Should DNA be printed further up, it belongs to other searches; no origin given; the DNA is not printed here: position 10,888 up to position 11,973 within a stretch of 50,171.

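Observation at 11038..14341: Catalytically dead-looking rhomboid homolog with zinc ribbon, upstream of an intramembrane-sensing HK/RR pair and DUF3293-like genes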

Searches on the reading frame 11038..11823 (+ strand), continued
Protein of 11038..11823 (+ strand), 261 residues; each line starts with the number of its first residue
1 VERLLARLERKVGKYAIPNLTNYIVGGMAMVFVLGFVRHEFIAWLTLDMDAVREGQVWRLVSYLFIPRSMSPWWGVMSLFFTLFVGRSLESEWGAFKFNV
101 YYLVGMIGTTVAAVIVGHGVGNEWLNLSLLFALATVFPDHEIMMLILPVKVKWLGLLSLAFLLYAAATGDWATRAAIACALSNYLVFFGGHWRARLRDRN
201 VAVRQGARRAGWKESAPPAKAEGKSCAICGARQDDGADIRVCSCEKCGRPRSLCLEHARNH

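Call 38: find_homologous_proteins(query=A2, max_evalue=1e-10)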
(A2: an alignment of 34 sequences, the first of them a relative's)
Query A2 (34 sequences) (253 aa, profile of the alignment): 952 proteins with E <= 1e-10 among 8000 candidates; the best 120 are listed.
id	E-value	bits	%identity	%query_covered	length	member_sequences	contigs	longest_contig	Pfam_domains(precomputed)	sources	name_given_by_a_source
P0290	6.2e-107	375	44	100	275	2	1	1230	-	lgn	-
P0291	1.1e-99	351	42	99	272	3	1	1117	-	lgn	-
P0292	4.4e-99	349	44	98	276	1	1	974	-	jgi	jgi:hypothetical protein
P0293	1.0e-97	345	44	99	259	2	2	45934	-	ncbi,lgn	-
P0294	1.4e-97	344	43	100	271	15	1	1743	-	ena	-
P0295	2.0e-97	344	39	99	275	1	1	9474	-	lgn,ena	-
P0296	1.9e-96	340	43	99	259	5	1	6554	-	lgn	-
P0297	2.2e-96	340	43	99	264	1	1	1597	-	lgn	-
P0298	9.2e-96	338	37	98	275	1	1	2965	-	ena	-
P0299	1.5e-95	337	42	98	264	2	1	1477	PF04511.21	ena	-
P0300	2.0e-95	337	38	98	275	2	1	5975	-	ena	-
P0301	2.7e-95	337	38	98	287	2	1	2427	-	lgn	-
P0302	3.7e-95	336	44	99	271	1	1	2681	-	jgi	jgi:hypothetical protein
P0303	4.1e-95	336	36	98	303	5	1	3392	-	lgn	-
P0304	4.1e-95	336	36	99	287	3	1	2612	-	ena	-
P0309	3.1e-94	333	41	98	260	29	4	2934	PF01694.29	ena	-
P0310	3.4e-94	333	41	98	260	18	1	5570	PF01694.29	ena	-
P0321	3.4e-93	330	45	99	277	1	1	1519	PF24463.2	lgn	-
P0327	1.2e-92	328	40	99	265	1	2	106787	-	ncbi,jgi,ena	-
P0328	1.5e-92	328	34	99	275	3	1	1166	PF24463.2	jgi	-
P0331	2.6e-92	327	40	98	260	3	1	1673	PF01694.29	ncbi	-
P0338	7.8e-92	325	40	98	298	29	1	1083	PF01694.29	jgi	jgi:membrane associated rhomboid family serine protease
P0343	9.7e-92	325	40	98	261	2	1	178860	PF01694.29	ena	-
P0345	1.3e-91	325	40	97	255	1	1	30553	PF04511.21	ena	-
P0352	3.1e-91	323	42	97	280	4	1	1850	PF01694.29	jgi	jgi:membrane associated rhomboid family serine protease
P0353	3.5e-91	323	40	98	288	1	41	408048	-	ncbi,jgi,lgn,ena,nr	ncbi:hypothetical protein AALA78_08000 [Lachnospiraceae bacterium 42-17]|jgi:hypothetical protein|nr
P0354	4.4e-91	323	39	99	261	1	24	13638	PF01694.29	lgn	-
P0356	5.6e-91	323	45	98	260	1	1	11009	PF01694.29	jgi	-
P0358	9.1e-91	322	40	98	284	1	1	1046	PF01694.29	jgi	jgi:membrane associated rhomboid family serine protease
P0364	2.8e-90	320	39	98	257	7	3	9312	PF04511.21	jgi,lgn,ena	jgi:membrane associated rhomboid family serine protease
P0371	6.7e-90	319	43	96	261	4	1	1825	PF01694.29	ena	-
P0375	1.2e-89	318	38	99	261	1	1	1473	PF01694.29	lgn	-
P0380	1.9e-89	317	40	96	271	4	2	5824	PF01694.29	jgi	-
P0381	2.1e-89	317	39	98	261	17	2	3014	PF01694.29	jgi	jgi:membrane associated rhomboid family serine protease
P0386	6.1e-89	316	39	96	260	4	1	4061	PF01694.29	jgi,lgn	jgi:membrane associated rhomboid family serine protease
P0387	6.6e-89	316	40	98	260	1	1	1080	PF01694.29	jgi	jgi:membrane associated rhomboid family serine protease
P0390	1.2e-88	315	40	96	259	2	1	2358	PF01694.29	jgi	jgi:membrane associated rhomboid family serine protease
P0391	1.4e-88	315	38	99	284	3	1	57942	-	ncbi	ncbi:MAG: hypothetical protein WDZ31_14430 [Phycisphaeraceae bacterium]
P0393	1.8e-88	314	39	98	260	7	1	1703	PF01694.29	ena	-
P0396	2.5e-88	314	40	96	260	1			PF04511.21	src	-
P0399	3.4e-88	313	40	96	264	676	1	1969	PF01694.29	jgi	jgi:membrane associated rhomboid family serine protease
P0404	4.9e-88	313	39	100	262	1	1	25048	PF01694.29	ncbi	-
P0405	6.4e-88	312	41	96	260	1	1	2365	PF01694.29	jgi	jgi:membrane associated rhomboid family serine protease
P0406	6.9e-88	312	40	96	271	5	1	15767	PF01694.29,PF04511.21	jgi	jgi:membrane associated rhomboid family serine protease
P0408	7.6e-88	312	40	96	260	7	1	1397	PF01694.29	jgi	jgi:membrane associated rhomboid family serine protease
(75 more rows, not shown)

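Call 39: find_encoding_contigs(protein=P0353, flank=5000, max_places=2)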
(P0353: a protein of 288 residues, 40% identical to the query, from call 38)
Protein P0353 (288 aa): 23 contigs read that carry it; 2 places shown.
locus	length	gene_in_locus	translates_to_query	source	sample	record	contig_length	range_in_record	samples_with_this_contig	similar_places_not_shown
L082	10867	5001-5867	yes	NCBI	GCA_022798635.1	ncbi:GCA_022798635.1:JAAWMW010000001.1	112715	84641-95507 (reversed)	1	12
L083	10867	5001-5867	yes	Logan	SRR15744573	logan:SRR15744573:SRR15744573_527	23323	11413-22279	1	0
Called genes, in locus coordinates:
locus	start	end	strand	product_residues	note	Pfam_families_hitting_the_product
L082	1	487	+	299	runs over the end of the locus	-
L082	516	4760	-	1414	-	PF01548:DEDD_Tnp_IS110 (faint), PF01869:BcrAD_BadFG, PF09989:DUF2229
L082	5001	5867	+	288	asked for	-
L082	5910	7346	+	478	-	PF00224:PK, PF02887:PK_C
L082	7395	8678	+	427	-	PF10112:Halogen_Hydrol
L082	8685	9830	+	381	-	PF05816:TelA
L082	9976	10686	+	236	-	PF01978:TrmB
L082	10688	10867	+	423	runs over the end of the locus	PF00278:Orn_DAP_Arg_deC, PF02784:Orn_Arg_deC_N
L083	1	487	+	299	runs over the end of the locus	-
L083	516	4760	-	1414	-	PF01548:DEDD_Tnp_IS110 (faint), PF01869:BcrAD_BadFG, PF09989:DUF2229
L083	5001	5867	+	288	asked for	-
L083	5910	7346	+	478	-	PF00224:PK, PF02887:PK_C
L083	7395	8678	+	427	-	PF10112:Halogen_Hydrol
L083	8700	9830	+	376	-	PF05816:TelA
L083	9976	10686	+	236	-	PF01978:TrmB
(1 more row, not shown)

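Call 40: find_encoding_contigs(protein=P0391, flank=5000, max_places=2)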
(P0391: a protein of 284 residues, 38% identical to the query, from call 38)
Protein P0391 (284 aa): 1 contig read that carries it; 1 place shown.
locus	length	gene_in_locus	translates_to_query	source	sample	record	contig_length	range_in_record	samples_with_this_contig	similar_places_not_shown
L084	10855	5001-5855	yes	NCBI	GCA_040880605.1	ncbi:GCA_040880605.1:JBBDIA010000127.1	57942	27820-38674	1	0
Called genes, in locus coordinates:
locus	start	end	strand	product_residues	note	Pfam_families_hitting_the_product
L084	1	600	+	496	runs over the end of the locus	PF07690:MFS_1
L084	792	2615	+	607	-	PF01590:GAF, PF13185:GAF_2, PF01590:GAF, PF13185:GAF_2, PF13492:GAF_3 (weak), PF07730:HisKA_3, PF02518:HATPase_c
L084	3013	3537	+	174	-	-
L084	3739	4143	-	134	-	-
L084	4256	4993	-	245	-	PF00005:ABC_tran, PF13304:AAA_21 (faint), PF12399:BCA_ABC_TP_C (weak)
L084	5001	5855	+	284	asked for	-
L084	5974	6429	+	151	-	PF13673:Acetyltransf_10 (weak), PF00583:Acetyltransf_1, PF13508:Acetyltransf_7 (weak)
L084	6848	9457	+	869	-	PF13567:DUF4131, PF03772:Competence, PF00753:Lactamase_B, PF12706:Lactamase_B_2 (weak)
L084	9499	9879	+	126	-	PF01242:PTPS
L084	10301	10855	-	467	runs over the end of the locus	PF00772:DnaB, PF13481:AAA_25, PF03796:DnaB_C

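Call 41: find_encoding_contigs(protein=P0327, flank=5000, max_places=2)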
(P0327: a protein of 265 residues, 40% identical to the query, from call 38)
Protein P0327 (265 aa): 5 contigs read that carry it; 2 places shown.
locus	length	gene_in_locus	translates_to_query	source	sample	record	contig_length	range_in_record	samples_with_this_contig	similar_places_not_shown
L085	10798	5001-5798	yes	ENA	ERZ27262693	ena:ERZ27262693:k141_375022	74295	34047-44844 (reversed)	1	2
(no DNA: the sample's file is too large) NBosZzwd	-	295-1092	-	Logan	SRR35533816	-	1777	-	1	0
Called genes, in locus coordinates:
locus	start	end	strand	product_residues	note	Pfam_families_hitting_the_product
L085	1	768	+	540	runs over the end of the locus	PF01547:SBP_bac_1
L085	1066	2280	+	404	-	PF00528:BPD_transp_1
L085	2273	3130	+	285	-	PF00528:BPD_transp_1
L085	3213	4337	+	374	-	PF00005:ABC_tran, PF17912:OB_MalK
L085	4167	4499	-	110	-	-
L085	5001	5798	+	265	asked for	-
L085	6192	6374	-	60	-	-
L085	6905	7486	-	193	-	PF03167:UDG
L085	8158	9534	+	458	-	PF03023:MurJ, PF01554:MatE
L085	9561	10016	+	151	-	PF01978:TrmB (weak), PF12802:MarR_2, PF01047:MarR, PF13412:HTH_24 (faint), PF13463:HTH_27 (weak)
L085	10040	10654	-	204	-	PF00702:Hydrolase (weak)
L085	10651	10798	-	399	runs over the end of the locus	PF00072:Response_reg, PF00512:HisKA, PF02518:HATPase_c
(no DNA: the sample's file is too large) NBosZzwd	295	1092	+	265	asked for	-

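Call 43: search_protein_families(library=pfam, proteins=[P0321, P0328, P0353, P0181], max_evalue=10)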
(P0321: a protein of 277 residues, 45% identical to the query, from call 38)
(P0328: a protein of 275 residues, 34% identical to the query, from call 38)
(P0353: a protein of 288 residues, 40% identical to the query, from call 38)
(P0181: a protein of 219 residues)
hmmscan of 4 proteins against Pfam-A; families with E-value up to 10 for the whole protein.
P0321 (277 aa): 3 families
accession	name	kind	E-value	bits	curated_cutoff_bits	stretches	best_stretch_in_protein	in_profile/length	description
PF24463.1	DUF7577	-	4.7e-06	26.5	28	1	220-247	4-27/27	Domain of unknown function (DUF7577)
PF01694.28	Rhomboid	-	0.016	15.9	22.6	1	54-166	2-117/143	Rhomboid domain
PF01780.25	Ribosomal_L37ae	-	0.7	10.5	21.9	1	207-245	22-60/85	Ribosomal L37ae protein family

P0328 (275 aa): 4 families
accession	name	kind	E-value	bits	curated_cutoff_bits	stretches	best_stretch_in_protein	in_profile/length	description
PF24463.1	DUF7577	-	2.6e-05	24.2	28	1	234-263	2-27/27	Domain of unknown function (DUF7577)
PF04640.20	PLATZ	-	0.21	12.7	25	1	207-256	35-74/79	PLATZ transcription factor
PF13453.11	Zn_ribbon_TFIIB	-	0.37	10.7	22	0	228-241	13-26/41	Transcription factor zinc-finger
PF13796.11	Sensor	-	0.6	10.5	28.2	1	51-117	82-141/162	Putative sensor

P0353 (288 aa): 3 families
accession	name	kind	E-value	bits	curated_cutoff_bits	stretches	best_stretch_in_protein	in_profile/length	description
PF01694.28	Rhomboid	-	0.079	13.6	22.6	1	55-190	2-136/143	Rhomboid domain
PF04640.20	PLATZ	-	0.11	13.6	25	1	230-268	37-74/79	PLATZ transcription factor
PF24463.1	DUF7577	-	0.82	9.8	28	1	246-274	2-26/27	Domain of unknown function (DUF7577)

P0181 (219 aa): 2 families
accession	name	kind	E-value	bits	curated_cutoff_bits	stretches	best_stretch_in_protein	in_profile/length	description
PF01694.28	Rhomboid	-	2.6e-07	31.4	22.6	1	56-187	2-131/143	Rhomboid domain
PF08551.15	DUF1751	-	2.8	9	22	1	58-118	8-66/99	Eukaryotic integral membrane protein (DUF1751)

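Call 44: search_solved_structures(query=A2, max_evalue=10, show_alignments=5)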
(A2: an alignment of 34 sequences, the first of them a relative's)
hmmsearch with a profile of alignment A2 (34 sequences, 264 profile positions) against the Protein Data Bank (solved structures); distinct sequences matched with E-value up to 10: 51.
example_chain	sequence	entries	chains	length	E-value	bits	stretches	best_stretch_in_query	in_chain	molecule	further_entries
2nr9_A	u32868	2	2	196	9.5e-05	25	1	19-107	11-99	Protein glpG homolog | Rhomboid protease glpG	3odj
2ic8_A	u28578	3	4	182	0.0062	19.1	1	22-108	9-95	Protein glpG | Rhomboid protease glpG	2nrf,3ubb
7y4w_W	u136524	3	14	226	0.0065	19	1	15-169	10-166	Derlin-1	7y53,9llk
2o7l_A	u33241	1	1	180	0.0068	18.9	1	22-108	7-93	Protein glpG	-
2xtv_A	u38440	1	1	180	0.0071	18.9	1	22-108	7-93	RHOMBOID PROTEASE GLPG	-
2xov_A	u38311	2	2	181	0.0072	18.8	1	22-108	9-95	RHOMBOID PROTEASE GLPG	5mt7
6vj8_A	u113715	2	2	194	0.0072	18.8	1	22-108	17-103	Rhomboid family intramembrane serine protease GlpG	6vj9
4qo0_A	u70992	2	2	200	0.0076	18.8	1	22-108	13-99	Rhomboid protease GlpG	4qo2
5mtf_A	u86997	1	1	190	0.0078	18.7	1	22-108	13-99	Rhomboid protease GlpG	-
4qnz_A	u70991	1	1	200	0.008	18.7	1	22-108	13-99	Rhomboid protease GlpG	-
3b45_A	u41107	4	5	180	0.0088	18.6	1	22-108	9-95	glpG | RHOMBOID PROTEASE GLPG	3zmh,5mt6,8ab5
4njn_A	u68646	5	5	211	0.0088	18.5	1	22-108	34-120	Rhomboid protease GlpG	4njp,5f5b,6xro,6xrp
5f5d_A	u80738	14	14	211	0.0095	18.4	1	22-108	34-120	Rhomboid protease GlpG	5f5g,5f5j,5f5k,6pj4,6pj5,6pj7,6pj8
3zot_A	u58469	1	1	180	0.011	18.3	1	22-108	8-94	RHOMBOID PROTEASE GLPG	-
2irv_A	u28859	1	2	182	0.011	18.2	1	22-108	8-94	Protein glpG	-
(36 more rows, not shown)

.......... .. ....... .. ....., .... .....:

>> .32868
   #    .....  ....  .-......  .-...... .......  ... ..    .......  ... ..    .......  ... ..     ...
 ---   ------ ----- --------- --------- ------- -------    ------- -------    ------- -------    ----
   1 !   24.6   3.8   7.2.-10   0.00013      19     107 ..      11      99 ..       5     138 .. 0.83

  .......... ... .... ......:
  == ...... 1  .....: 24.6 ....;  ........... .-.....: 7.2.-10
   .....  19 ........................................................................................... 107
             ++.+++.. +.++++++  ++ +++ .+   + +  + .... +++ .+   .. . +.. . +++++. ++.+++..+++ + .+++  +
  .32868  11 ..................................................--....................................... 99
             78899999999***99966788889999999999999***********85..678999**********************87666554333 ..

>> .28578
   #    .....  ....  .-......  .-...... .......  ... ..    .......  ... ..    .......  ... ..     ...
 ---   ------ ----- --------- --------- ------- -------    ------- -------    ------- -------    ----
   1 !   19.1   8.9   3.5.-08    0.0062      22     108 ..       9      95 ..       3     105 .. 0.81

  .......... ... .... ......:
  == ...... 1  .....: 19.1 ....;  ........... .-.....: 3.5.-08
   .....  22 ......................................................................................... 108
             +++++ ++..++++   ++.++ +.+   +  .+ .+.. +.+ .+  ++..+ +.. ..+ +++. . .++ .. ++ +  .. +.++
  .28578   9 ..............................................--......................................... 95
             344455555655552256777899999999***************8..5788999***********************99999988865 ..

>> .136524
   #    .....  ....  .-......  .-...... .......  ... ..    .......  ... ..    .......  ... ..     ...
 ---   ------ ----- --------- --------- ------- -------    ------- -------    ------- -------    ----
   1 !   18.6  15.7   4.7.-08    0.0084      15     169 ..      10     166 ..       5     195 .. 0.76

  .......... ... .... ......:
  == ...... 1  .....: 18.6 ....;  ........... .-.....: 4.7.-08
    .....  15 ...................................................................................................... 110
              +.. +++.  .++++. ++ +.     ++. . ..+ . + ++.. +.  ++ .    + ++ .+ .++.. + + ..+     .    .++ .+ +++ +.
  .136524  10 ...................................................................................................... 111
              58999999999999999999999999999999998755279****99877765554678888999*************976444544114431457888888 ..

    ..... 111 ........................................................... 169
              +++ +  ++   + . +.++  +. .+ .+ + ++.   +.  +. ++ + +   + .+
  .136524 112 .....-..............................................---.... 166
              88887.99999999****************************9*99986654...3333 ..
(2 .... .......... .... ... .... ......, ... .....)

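Call 47: search_protein_families(library=pfam, alignment_id=A3, max_evalue=0.01)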
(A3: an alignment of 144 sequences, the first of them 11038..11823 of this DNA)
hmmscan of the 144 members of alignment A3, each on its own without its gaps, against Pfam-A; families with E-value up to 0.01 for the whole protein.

A. member 1, window:11038-11823:+ (261 aa): 1 family
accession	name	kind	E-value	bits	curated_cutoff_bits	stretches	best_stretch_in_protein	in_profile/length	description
PF01694.28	Rhomboid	-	0.0007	20.2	22.6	1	55-165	2-114/143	Rhomboid domain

B. families by the number of members that match (of 144 scanned): 13 families
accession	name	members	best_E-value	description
PF01694.28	Rhomboid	68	2.6e-07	Rhomboid domain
PF04511.20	DER1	23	1.6e-08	Der1-like family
PF24463.1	DUF7577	11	5e-05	Domain of unknown function (DUF7577)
PF08551.15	DUF1751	6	0.0012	Eukaryotic integral membrane protein (DUF1751)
PF01780.25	Ribosomal_L37ae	3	0.0029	Ribosomal L37ae protein family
PF14991.11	MLANA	1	0.00046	Protein melan-A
PF11990.13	DUF3487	1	0.0015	Protein of unknown function (DUF3487)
PF14803.11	Zn_ribbon_Nudix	1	0.0018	Nudix N-terminal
PF23165.1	zf-C2H2_FBX41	1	0.0024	F-box only protein 41 C2H2 zinc finger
PF24749.2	DUF7695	1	0.0028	Domain of unknown function (DUF7695)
PF04226.18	Transgly_assoc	1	0.0043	Transglycosylase associated protein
PF23417.1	STING_TM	1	0.0052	STING transmembrane domain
PF10027.14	DUF2269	1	0.007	Predicted integral membrane protein (DUF2269)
